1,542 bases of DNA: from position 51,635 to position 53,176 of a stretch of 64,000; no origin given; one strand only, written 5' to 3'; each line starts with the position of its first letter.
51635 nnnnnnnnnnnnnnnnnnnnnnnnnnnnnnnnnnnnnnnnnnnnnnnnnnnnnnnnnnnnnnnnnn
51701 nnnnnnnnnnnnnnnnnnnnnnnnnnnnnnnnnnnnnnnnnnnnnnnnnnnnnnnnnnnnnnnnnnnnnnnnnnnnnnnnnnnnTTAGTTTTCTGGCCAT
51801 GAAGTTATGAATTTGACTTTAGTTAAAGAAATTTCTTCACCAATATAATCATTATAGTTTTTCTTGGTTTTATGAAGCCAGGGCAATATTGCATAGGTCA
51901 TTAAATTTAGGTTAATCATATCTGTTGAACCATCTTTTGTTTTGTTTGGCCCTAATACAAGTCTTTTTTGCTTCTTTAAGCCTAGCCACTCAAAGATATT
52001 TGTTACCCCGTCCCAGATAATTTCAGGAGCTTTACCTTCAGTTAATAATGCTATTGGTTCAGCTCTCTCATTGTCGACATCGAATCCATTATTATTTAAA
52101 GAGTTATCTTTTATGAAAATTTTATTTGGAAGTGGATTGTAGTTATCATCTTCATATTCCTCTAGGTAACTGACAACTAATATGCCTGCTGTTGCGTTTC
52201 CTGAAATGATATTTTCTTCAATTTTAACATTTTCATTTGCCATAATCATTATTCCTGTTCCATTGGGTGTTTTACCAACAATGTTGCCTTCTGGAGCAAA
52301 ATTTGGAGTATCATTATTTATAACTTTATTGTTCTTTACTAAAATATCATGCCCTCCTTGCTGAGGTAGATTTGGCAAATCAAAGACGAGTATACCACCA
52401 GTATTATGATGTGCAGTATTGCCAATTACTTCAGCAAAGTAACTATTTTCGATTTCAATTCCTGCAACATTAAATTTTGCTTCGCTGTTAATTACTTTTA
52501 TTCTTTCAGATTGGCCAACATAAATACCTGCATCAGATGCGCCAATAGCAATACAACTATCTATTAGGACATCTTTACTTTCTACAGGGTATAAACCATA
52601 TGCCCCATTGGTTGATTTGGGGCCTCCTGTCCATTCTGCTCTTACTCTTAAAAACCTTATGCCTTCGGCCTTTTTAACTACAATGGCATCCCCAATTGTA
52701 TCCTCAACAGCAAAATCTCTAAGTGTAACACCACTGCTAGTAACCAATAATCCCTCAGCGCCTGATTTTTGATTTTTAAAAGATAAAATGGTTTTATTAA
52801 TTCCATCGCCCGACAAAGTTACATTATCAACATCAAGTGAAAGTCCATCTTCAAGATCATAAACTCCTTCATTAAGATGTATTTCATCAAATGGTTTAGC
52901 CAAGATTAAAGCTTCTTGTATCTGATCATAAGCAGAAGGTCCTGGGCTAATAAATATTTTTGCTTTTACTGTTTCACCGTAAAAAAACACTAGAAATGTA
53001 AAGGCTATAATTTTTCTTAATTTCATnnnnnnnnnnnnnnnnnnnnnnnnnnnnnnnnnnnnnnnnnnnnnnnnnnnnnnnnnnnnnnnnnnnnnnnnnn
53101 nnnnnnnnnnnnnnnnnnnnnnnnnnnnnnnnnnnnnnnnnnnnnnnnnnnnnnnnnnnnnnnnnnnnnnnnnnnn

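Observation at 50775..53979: Tightly coupled operon nudC - secreted parallel beta-helix protein - secreted di-heme cytochrome c of unknown function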

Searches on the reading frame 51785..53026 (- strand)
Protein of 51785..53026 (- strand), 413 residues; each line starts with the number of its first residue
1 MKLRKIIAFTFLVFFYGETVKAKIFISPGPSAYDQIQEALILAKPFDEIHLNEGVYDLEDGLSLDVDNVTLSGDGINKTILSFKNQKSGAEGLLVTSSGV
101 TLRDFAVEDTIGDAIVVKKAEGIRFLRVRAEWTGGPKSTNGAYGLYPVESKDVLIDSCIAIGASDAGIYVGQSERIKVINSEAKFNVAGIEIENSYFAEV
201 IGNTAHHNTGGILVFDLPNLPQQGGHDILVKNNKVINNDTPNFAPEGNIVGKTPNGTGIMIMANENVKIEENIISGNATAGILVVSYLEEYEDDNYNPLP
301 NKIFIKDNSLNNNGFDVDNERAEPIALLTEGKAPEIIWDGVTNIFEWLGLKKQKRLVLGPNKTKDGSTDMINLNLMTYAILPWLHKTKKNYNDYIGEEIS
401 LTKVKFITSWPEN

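Call 3: search_protein_families(library=ncbifam, proteins=[window:51785-53026:-], max_evalue=0.01)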
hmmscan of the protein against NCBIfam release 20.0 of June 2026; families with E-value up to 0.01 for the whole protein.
window:51785-53026:- (413 aa): 3 families
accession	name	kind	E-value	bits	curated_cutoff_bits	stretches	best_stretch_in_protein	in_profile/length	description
TIGR03805.1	beta_helix_1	subfamily_domain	3.7e-112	374.4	141.5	1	36-341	1-314/314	parallel beta-helix domain-containing protein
TIGR04247.1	NosD_copper_fam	subfamily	6.2e-08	31.6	300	1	36-207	1-169/377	nitrous oxide reductase family maturation protein NosD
TIGR03804.1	para_beta_helix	repeat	5.6e-07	29.1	19.45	0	189-215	1-27/44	parallel beta-helix repeat protein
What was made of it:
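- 51785..53026 (-): Secreted right-handed parallel beta-helix protein, TIGR03805 family (core residues 36-341 = nt 52004-52921). NosD (TIGR04247) scores only 31.6 against 300 (call 3).
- On NosD (TIGR04247) copper/sulfur delivery platform: 31.6 bits against a cut-off of 300, covering only profile positions 1-169 of 377 (call 3).
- TIGR04247 scores 31.6 bits against a cut-off of 300 (call 3).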

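Call 4: search_protein_families(library=pfam, proteins=[window:51785-53026:-], max_evalue=0.01)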
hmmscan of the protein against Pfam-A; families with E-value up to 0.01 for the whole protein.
window:51785-53026:- (413 aa): 3 families
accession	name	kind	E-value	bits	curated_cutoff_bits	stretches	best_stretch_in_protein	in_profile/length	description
PF13229.12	Beta_helix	-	1.3e-21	77.4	25.9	2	140-286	21-146/158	Right handed beta helix region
PF05048.19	NosD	-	4.4e-12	46.3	23.6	2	116-317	11-176/212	Periplasmic copper-binding protein (NosD)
PF07602.17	DUF1565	-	4.1e-05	23.5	20.3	1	34-284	16-204/257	Protein of unknown function (DUF1565)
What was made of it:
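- On TIGR03805 (parallel beta-helix domain protein, beta_helix_1): TIGR03804 repeat and Pfam Beta_helix hits (calls 3, 4).
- Pfam NosD (PF05048) matches at 46 bits (call 4).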

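Call 6: search_solved_structures(query=window:51785-53026:-, max_evalue=1, show_alignments=2)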
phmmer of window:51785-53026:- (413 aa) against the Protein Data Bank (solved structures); distinct sequences matched with E-value up to 1: 1.
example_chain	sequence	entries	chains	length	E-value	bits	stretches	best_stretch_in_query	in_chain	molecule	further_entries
3d7r_A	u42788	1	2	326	0.93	11.6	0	271-331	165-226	Esterase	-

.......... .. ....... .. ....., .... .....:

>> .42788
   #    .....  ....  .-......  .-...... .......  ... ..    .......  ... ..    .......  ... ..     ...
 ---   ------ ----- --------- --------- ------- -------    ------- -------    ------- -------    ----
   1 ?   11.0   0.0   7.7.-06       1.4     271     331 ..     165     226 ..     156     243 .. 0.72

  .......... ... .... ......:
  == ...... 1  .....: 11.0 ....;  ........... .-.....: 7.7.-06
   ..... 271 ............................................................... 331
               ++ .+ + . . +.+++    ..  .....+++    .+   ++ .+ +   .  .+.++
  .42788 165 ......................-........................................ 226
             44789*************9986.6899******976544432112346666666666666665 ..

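Call 9: find_homologous_proteins(query=window:51785-53026:-, max_evalue=0.00001)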
Query window:51785-53026:- (413 aa): 8000 proteins with E <= 0.00001 among 8000 candidates; the best 120 are listed.
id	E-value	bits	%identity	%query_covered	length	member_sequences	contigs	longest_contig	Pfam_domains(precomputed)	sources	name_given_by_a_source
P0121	1.7e-270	915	99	100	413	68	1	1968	PF13229.13,PF05048.20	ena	-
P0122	5.8e-220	748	81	99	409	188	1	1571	PF13229.13,PF05048.20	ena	-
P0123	1.9e-219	747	81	100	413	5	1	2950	PF13229.13,PF22842.4,PF05048.20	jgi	-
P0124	1.3e-218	744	80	100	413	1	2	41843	PF13229.13,PF22842.4,PF05048.20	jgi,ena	-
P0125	1.8e-218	743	81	99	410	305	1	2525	PF13229.13,PF05048.20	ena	-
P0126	8.0e-216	735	78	100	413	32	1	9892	PF13229.13,PF05048.20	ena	-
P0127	2.4e-193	661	73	95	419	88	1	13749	PF13229.13,PF05048.20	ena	-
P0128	4.6e-176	604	71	92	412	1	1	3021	PF13229.13,PF22842.4,PF05048.20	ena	-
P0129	5.1e-176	604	68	98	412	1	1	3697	PF13229.13,PF22842.4,PF05048.20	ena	-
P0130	7.8e-176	603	68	98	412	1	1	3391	PF13229.13,PF22842.4,PF05048.20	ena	-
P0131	1.6e-175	602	68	97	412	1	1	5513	PF13229.13,PF05048.20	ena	-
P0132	1.7e-175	602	71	92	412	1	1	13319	PF13229.13,PF22842.4,PF05048.20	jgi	jgi:parallel beta-helix repeat protein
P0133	1.7e-175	602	71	92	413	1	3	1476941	PF13229.13,PF22842.4,PF05048.20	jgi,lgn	jgi:parallel beta-helix repeat protein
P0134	1.7e-175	602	68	97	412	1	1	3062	PF13229.13,PF22842.4,PF05048.20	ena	-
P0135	1.8e-175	602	71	92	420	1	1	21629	PF13229.13,PF22842.4,PF05048.20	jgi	-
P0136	1.9e-175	602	67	98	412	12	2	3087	PF13229.13,PF22842.4,PF05048.20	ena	-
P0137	2.3e-175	602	68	98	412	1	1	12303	PF13229.13,PF22842.4,PF05048.20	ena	-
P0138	2.4e-175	601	68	98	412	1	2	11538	PF13229.13,PF22842.4,PF05048.20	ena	-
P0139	3.0e-175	601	68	98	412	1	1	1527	PF13229.13,PF22842.4,PF05048.20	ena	-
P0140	3.2e-175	601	68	97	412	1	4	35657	PF13229.13,PF22842.4,PF05048.20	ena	-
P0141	3.7e-175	601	71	92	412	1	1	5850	PF13229.13,PF22842.4,PF05048.20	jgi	jgi:parallel beta-helix repeat protein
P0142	4.1e-175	601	68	98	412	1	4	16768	PF13229.13,PF22842.4,PF05048.20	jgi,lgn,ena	-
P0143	4.2e-175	601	71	92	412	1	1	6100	PF13229.13,PF22842.4,PF05048.20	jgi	jgi:parallel beta-helix repeat protein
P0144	4.6e-175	601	71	92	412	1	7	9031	PF13229.13,PF22842.4,PF05048.20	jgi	jgi:parallel beta-helix repeat protein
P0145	4.8e-175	600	68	98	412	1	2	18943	PF13229.13,PF05048.20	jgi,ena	-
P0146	5.2e-175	600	68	98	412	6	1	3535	PF13229.13,PF22842.4,PF05048.20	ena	-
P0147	5.3e-175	600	68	97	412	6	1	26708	PF13229.13,PF22842.4,PF05048.20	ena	-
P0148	5.7e-175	600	68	98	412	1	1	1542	PF13229.13,PF22842.4,PF05048.20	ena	-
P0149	6.2e-175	600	68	97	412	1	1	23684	PF13229.13,PF05048.20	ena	-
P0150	6.4e-175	600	68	98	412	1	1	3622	PF13229.13,PF22842.4,PF05048.20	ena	-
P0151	7.8e-175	600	68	98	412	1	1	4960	PF13229.13,PF22842.4,PF05048.20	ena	-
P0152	8.6e-175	600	68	97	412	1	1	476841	PF13229.13,PF05048.20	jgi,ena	jgi:parallel beta-helix repeat protein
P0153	9.3e-175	600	68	98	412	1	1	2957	PF13229.13,PF22842.4,PF05048.20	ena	-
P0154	9.3e-175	600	71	92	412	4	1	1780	PF13229.13,PF22842.4,PF05048.20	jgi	jgi:parallel beta-helix repeat protein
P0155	9.5e-175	599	71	92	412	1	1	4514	PF13229.13,PF22842.4,PF05048.20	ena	-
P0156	9.8e-175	599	68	98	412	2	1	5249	PF13229.13,PF05048.20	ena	-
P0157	1.2e-174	599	68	97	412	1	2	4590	PF13229.13,PF05048.20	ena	-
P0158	1.4e-174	599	68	97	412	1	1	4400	PF13229.13,PF05048.20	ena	-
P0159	1.4e-174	599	68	98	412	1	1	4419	PF13229.13,PF05048.20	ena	-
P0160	1.5e-174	599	68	98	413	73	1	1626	PF13229.13,PF22842.4,PF05048.20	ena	-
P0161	1.6e-174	599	71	92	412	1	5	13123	PF13229.13,PF22842.4,PF05048.20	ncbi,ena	-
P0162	1.9e-174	599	68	97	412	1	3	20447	PF13229.13,PF05048.20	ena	-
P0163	2.3e-174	598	68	98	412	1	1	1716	PF13229.13,PF22842.4,PF05048.20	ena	-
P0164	2.6e-174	598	67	98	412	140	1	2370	PF13229.13,PF22842.4,PF05048.20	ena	-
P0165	2.7e-174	598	67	98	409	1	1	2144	PF13229.13,PF05048.20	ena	-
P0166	2.7e-174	598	67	97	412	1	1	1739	PF13229.13,PF05048.20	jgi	jgi:parallel beta-helix repeat protein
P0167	2.8e-174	598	68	98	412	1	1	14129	PF13229.13,PF22842.4,PF05048.20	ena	-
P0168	3.0e-174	598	68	97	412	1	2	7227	PF13229.13,PF05048.20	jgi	jgi:parallel beta-helix repeat protein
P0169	3.1e-174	598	68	97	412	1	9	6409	PF13229.13,PF05048.20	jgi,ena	jgi:parallel beta-helix repeat protein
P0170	3.2e-174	598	68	97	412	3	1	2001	PF13229.13,PF05048.20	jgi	jgi:parallel beta-helix repeat protein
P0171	3.4e-174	598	70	92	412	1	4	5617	PF13229.13,PF22842.4,PF05048.20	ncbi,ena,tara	tara:strand:+ start:848 stop:2086 length:1239 start_codon:yes stop_codon:yes gene_type:complete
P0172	3.6e-174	598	67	98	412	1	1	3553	PF13229.13,PF05048.20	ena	-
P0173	3.8e-174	598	68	98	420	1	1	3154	PF13229.13,PF05048.20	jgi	-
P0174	4.2e-174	597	70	92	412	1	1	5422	PF13229.13,PF22842.4,PF05048.20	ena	-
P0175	4.4e-174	597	68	97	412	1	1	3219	PF13229.13,PF22842.4,PF05048.20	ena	-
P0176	4.4e-174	597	70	92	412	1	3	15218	PF13229.13,PF22842.4,PF05048.20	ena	-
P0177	4.5e-174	597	68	97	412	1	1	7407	PF13229.13,PF22842.4,PF05048.20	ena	-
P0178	4.9e-174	597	68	97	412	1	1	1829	PF13229.13,PF05048.20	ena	-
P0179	5.1e-174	597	68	97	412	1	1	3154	PF13229.13,PF22842.4,PF05048.20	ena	-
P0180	6.0e-174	597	68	97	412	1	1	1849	PF13229.13,PF05048.20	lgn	-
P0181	6.4e-174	597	68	98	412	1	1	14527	PF13229.13,PF05048.20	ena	-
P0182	6.6e-174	597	67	98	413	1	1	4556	PF13229.13,PF22842.4,PF05048.20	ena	-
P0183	7.8e-174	596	68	97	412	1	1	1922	PF13229.13,PF05048.20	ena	-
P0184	8.2e-174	596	68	98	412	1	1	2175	PF13229.13,PF05048.20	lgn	-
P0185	8.6e-174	596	70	92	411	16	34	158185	PF13229.13,PF22842.4,PF05048.20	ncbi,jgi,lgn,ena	jgi:parallel beta-helix repeat protein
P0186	8.8e-174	596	68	97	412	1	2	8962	PF13229.13,PF22842.4,PF05048.20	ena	-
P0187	8.9e-174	596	68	98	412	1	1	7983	PF13229.13,PF05048.20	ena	-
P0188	9.2e-174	596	70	92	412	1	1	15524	PF13229.13,PF22842.4,PF05048.20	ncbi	-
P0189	9.2e-174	596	68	98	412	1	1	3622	PF13229.13,PF05048.20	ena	-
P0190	9.6e-174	596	70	92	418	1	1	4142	PF13229.13,PF22842.4,PF05048.20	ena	-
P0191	9.7e-174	596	68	98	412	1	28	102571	PF13229.13,PF05048.20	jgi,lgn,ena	-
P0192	9.9e-174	596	68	98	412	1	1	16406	PF13229.13,PF05048.20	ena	-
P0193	9.9e-174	596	68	97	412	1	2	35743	PF13229.13,PF05048.20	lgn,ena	-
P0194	1.0e-173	596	71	92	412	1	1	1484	PF13229.13,PF05048.20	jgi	jgi:parallel beta-helix repeat protein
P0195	1.1e-173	596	68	97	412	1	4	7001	PF13229.13,PF22842.4,PF05048.20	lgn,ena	-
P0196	1.2e-173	596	68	97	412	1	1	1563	PF13229.13,PF05048.20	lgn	-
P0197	1.2e-173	596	68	97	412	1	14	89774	PF13229.13,PF05048.20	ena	-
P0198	1.2e-173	596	70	92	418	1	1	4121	PF13229.13,PF22842.4,PF05048.20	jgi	-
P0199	1.4e-173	596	67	97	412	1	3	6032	PF13229.13,PF05048.20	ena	-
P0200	1.4e-173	596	67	98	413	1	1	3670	PF13229.13,PF22842.4,PF05048.20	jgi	jgi:parallel beta-helix repeat protein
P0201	1.5e-173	596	67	98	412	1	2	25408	PF13229.13,PF05048.20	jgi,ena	-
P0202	1.6e-173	595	67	98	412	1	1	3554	PF13229.13,PF05048.20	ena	-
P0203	1.7e-173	595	68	97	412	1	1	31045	PF13229.13,PF05048.20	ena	-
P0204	2.0e-173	595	68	98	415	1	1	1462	PF13229.13,PF22842.4,PF05048.20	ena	-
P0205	2.1e-173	595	68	98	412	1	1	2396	PF13229.13,PF05048.20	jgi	jgi:parallel beta-helix repeat protein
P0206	4.3e-173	594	68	97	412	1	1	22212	PF13229.13,PF05048.20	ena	-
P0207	5.0e-173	594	68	98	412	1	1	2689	PF13229.13,PF05048.20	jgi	-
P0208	5.4e-173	594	68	97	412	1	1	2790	PF13229.13,PF05048.20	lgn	-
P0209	5.9e-173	594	67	97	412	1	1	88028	PF13229.13,PF22842.4,PF05048.20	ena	-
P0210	7.3e-173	593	67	97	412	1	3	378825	PF13229.13,PF05048.20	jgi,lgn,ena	jgi:parallel beta-helix repeat protein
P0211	8.5e-173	593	68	97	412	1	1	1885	PF13229.13,PF22842.4,PF05048.20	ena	-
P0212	9.6e-173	593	67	97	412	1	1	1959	PF13229.13,PF05048.20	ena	-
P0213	1.2e-172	593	67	98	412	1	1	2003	PF13229.13,PF05048.20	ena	-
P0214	1.7e-172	592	68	98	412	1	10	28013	PF13229.13,PF22842.4,PF05048.20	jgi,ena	jgi:parallel beta-helix repeat protein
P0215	2.3e-172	592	67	98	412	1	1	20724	PF13229.13,PF22842.4,PF05048.20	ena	-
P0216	2.4e-172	592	66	98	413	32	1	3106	PF13229.13,PF22842.4,PF05048.20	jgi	jgi:parallel beta-helix repeat protein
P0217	3.2e-172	591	70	92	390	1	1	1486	PF13229.13,PF05048.20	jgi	jgi:parallel beta-helix repeat protein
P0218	1.1e-171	589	67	98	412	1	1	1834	PF13229.13,PF05048.20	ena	-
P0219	1.4e-171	589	67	98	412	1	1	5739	PF13229.13,PF22842.4,PF05048.20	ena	-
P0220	3.2e-166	571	65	97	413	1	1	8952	PF13229.13,PF22842.4,PF05048.20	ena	-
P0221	5.0e-166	571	65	97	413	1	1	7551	PF13229.13,PF05048.20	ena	-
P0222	5.1e-166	571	65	97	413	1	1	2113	PF13229.13,PF05048.20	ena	-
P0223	5.6e-166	571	65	97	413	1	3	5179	PF13229.13,PF05048.20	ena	-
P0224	5.8e-166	571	65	97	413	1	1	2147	PF13229.13,PF05048.20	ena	-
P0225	6.2e-166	570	66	97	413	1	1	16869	PF13229.13,PF22842.4,PF05048.20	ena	-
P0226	6.9e-166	570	65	97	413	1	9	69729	PF13229.13,PF22842.4,PF05048.20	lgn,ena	-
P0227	7.2e-166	570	65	97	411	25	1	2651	PF13229.13,PF05048.20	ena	-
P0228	8.4e-166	570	65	97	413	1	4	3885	PF13229.13,PF22842.4,PF05048.20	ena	-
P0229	8.4e-166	570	65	97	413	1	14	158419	PF13229.13,PF22842.4,PF05048.20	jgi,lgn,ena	-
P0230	8.9e-166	570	65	97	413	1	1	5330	PF13229.13,PF05048.20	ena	-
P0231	9.4e-166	570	65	97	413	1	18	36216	PF13229.13,PF05048.20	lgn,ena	-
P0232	1.1e-165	570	65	97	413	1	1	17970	PF13229.13,PF22842.4,PF05048.20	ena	-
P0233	1.1e-165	570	65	97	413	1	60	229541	PF13229.13,PF22842.4,PF05048.20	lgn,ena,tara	tara:strand:- start:933 stop:2174 length:1242 start_codon:yes stop_codon:yes gene_type:complete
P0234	1.3e-165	569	65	97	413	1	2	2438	PF13229.13,PF22842.4,PF05048.20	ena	-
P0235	1.3e-165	569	65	97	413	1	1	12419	PF13229.13,PF22842.4,PF05048.20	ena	-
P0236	1.4e-165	569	65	97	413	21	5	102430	PF13229.13,PF22842.4,PF05048.20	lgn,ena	-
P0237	2.5e-165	568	65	97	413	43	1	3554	PF13229.13,PF22842.4,PF05048.20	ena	-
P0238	3.0e-165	568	65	97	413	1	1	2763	PF13229.13,PF22842.4,PF05048.20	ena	-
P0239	5.0e-165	567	65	97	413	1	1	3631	PF13229.13,PF22842.4,PF05048.20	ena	-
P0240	5.5e-165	567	65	97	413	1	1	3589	PF13229.13,PF05048.20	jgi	-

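Call 63: search_solved_structures(query=A5, max_evalue=1, show_alignments=4)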
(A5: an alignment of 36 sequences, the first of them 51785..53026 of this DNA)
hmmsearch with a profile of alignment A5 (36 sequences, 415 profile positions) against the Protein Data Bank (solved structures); distinct sequences matched with E-value up to 1: 5.
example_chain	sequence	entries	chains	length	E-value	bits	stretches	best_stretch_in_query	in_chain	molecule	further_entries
8tne_A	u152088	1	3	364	8.8e-05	24.5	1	40-116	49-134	Pectinesterase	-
3gq7_A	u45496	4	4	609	0.00012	24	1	149-288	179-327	Preneck appendage protein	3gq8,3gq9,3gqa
3suc_A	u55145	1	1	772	0.00025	23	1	149-288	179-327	Preneck appendage protein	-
6qz9_A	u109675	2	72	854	0.0008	21.3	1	149-288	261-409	Pre-neck appendage protein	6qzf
7qca_LY0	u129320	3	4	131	0.16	13.7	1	20-76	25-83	60S ribosomal protein L26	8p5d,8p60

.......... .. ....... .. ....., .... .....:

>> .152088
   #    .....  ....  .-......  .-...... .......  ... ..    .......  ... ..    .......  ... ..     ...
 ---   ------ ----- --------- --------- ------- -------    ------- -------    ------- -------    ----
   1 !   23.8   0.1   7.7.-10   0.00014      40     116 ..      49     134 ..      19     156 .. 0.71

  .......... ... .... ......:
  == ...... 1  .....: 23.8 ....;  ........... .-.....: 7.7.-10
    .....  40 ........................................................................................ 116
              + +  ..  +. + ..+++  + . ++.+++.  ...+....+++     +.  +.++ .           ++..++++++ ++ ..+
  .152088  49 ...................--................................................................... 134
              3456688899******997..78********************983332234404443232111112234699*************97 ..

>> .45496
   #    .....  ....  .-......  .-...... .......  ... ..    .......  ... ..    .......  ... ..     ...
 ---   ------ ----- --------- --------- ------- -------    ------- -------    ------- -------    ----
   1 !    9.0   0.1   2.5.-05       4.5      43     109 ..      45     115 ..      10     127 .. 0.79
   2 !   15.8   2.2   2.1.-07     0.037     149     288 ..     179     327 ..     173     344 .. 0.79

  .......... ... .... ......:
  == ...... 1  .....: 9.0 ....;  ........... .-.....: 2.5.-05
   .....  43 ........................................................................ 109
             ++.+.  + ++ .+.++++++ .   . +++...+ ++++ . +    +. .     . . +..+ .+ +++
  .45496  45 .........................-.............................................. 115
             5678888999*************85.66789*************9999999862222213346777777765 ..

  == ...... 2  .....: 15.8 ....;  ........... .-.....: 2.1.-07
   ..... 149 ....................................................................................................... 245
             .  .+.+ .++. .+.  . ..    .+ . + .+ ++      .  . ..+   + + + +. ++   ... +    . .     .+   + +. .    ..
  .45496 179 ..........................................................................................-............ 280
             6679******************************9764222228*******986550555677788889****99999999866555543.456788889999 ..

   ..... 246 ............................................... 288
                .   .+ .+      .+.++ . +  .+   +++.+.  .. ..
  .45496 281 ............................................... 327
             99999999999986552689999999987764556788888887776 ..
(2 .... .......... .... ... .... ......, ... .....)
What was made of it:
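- Tried and rejected: A beta-helix profile only picked up a pectinesterase N-terminus and phage phi29 gp12 (call 63).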
